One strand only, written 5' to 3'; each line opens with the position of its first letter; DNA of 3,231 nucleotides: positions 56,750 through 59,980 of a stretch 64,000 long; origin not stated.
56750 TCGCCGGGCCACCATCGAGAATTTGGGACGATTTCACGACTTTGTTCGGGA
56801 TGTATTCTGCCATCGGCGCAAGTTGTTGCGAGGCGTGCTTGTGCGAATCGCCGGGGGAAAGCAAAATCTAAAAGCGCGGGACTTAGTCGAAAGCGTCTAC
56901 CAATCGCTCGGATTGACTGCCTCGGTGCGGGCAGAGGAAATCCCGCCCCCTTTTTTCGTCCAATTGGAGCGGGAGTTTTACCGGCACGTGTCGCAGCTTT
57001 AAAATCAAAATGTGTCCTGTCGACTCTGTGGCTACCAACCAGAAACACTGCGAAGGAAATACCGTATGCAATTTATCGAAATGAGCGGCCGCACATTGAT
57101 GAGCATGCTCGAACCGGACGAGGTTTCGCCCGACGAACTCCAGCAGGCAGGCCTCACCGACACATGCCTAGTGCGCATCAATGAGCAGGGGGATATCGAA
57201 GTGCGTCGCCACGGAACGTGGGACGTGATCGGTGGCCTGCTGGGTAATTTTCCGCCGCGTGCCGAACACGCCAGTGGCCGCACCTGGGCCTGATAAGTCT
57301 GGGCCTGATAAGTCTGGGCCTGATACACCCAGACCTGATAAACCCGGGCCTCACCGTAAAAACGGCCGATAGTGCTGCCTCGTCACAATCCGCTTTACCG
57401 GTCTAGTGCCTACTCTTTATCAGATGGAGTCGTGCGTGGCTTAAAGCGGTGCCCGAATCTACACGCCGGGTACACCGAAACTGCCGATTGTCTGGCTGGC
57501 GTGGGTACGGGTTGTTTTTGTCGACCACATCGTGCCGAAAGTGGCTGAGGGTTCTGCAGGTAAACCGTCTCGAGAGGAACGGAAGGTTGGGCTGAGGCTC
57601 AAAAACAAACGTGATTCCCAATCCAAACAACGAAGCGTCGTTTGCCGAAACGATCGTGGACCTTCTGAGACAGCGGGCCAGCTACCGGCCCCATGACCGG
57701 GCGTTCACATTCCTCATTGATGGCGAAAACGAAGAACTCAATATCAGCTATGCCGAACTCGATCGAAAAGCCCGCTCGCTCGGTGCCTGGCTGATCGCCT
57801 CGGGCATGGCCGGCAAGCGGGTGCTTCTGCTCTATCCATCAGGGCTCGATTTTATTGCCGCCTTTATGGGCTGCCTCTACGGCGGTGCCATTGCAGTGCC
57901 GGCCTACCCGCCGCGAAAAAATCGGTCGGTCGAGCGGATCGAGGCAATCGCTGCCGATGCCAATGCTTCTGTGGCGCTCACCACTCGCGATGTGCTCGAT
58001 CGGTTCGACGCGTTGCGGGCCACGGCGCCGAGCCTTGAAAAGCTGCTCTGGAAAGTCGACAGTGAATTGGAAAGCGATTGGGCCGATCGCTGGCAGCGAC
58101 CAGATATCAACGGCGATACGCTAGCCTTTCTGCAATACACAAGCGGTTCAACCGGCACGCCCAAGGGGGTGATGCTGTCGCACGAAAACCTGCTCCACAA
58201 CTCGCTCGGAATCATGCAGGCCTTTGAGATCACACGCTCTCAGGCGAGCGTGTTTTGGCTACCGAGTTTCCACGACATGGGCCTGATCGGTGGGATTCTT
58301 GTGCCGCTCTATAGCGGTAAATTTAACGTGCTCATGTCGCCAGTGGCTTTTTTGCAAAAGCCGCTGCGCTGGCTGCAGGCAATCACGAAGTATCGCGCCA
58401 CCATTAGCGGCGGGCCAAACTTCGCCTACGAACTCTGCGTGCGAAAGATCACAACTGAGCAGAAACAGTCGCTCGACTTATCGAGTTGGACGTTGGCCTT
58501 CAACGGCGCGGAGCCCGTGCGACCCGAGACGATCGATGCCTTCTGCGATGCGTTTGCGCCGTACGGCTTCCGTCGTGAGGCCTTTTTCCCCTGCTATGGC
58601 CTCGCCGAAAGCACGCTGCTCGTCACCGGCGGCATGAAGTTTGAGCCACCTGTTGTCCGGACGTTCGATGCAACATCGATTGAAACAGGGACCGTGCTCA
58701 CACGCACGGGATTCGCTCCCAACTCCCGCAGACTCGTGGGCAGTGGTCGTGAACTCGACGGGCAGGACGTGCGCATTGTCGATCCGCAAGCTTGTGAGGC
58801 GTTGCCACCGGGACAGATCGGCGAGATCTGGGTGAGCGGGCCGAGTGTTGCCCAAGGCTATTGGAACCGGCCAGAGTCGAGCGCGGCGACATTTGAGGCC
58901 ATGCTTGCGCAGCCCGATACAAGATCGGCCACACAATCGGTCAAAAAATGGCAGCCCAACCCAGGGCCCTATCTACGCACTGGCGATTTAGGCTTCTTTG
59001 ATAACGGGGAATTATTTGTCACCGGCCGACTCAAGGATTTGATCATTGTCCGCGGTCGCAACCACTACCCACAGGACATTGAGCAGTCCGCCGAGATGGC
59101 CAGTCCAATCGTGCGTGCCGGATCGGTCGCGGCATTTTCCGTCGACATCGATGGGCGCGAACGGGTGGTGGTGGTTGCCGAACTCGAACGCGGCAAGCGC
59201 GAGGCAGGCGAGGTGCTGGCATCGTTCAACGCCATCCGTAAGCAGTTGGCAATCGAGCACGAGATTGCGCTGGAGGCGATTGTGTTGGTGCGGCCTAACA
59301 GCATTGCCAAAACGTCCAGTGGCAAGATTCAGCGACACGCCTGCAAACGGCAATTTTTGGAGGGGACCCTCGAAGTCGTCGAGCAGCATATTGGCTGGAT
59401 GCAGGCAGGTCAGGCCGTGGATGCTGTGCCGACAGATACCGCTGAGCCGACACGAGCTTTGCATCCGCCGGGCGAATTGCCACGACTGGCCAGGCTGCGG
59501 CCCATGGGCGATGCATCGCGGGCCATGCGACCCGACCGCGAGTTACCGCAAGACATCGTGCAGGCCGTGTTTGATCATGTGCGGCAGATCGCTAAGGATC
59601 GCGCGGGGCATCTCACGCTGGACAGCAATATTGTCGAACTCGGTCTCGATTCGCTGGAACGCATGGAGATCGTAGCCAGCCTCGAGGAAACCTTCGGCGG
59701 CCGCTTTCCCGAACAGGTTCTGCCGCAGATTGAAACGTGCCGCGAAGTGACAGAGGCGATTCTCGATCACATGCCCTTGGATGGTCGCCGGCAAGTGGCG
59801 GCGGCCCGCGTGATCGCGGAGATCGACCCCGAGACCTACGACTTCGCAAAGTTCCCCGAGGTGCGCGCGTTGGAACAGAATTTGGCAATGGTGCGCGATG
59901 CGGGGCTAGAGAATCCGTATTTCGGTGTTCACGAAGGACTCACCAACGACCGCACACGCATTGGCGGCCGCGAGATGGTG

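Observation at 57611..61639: Single-polypeptide FAAL / carrier / alpha-oxoamine synthase with a dedicated thioesterase: a candidate long-chain amino-ketone (sphingoid-base-like) lipid pathway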

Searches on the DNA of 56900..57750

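Call 94: search_rna_families(source=window, start=56900, end=57750, threshold=evalue, max_evalue=1)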
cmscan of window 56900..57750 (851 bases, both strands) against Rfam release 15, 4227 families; matches with E-value up to 1: 2.
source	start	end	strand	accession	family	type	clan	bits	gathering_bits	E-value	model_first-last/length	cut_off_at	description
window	57528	57633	-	RF00457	IRES_mnt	Cis-reg; IRES;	-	19.3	100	0.015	1-203/203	no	Mnt IRES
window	57407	57420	-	RF02914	DUF805b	Cis-reg;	CL00115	13.6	35.6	0.84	1-35/35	no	DUF805b RNA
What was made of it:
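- Tried and rejected: Riboswitch or regulatory RNA in the 317-nt leader: only chance-level Rfam matches, far below gathering scores (call 94).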

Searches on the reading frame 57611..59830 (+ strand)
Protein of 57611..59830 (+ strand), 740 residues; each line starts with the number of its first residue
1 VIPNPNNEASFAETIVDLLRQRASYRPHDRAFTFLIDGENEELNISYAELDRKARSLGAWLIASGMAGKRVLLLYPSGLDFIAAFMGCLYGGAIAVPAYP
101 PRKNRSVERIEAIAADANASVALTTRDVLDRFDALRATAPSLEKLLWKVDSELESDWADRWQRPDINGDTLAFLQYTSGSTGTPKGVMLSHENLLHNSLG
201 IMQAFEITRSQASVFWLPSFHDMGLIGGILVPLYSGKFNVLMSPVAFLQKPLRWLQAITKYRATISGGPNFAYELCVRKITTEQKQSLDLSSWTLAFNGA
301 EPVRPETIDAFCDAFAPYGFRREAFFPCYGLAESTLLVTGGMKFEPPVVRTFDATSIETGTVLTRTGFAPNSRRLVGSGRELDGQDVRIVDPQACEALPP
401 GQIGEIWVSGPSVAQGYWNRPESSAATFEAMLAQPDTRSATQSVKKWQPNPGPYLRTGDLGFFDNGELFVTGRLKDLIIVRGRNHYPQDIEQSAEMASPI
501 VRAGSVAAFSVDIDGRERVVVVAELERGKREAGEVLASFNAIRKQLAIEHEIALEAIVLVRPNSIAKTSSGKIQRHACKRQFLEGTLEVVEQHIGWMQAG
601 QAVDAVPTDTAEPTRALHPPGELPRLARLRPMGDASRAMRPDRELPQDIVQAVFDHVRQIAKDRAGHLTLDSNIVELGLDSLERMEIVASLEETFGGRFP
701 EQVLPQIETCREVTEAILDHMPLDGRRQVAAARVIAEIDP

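Call 14: search_solved_structures(query=window:57611-59830:+, max_evalue=1e-20)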
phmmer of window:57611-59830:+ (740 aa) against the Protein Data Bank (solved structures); distinct sequences matched with E-value up to 1e-20: 37.
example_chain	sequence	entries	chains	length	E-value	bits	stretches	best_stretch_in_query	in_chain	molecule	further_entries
7r7e_A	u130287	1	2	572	2.1e-178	597.8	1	11-591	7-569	Polyketide synthase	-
7r7f_A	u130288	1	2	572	3.1e-178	597.3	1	11-591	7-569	Polyketide synthase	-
7r7g_A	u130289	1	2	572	5.7e-178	596.4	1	11-591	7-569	Polyketide synthase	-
3kxw_A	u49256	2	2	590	7.1e-140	470.5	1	12-591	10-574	Saframycin Mx1 synthetase B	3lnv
5d6j_A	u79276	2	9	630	1.3e-106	360.6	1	34-588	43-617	Acyl-CoA synthase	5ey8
5icr_A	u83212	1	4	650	1.5e-106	360.3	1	34-513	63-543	Acyl-CoA synthase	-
5ey9_A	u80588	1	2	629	7.7e-104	351.4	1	32-588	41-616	Long-chain-fatty-acid--AMP ligase FadD32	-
5hm3_A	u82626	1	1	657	3.8e-102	345.8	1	36-514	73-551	Long-chain-fatty-acid--AMP ligase FadD32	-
8hd4_A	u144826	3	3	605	1.2e-99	337.5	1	14-582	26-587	Long-chain-fatty-acid--AMP ligase FadD23 | Fatty-acid-CoA ligase FadD23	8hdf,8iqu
7wua_A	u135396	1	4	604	8.3e-93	314.9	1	48-584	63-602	Acyl-CoA synthase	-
5d6n_A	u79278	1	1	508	2.1e-81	277.2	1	34-474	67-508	Acyl-CoA synthase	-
8hcz_A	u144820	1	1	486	3e-81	276.7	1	14-478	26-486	Long-chain-fatty-acid--AMP ligase FadD23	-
3e53_A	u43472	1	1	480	1.4e-76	261.3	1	16-473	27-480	FATTY-ACID-CoA LIGASE FADD28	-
3t5a_A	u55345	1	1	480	1.9e-75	257.5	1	16-473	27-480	Long-chain-fatty-acid--AMP ligase FadD28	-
3pbk_A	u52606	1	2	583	8.3e-70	238.9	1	46-584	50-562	Fatty Acyl-Adenylate Ligase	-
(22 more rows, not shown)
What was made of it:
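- On Fatty acyl-AMP ligase (FAAL): The top structures are all FAALs (call 14).
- The FAAL resembles long-chain loaders (call 14).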
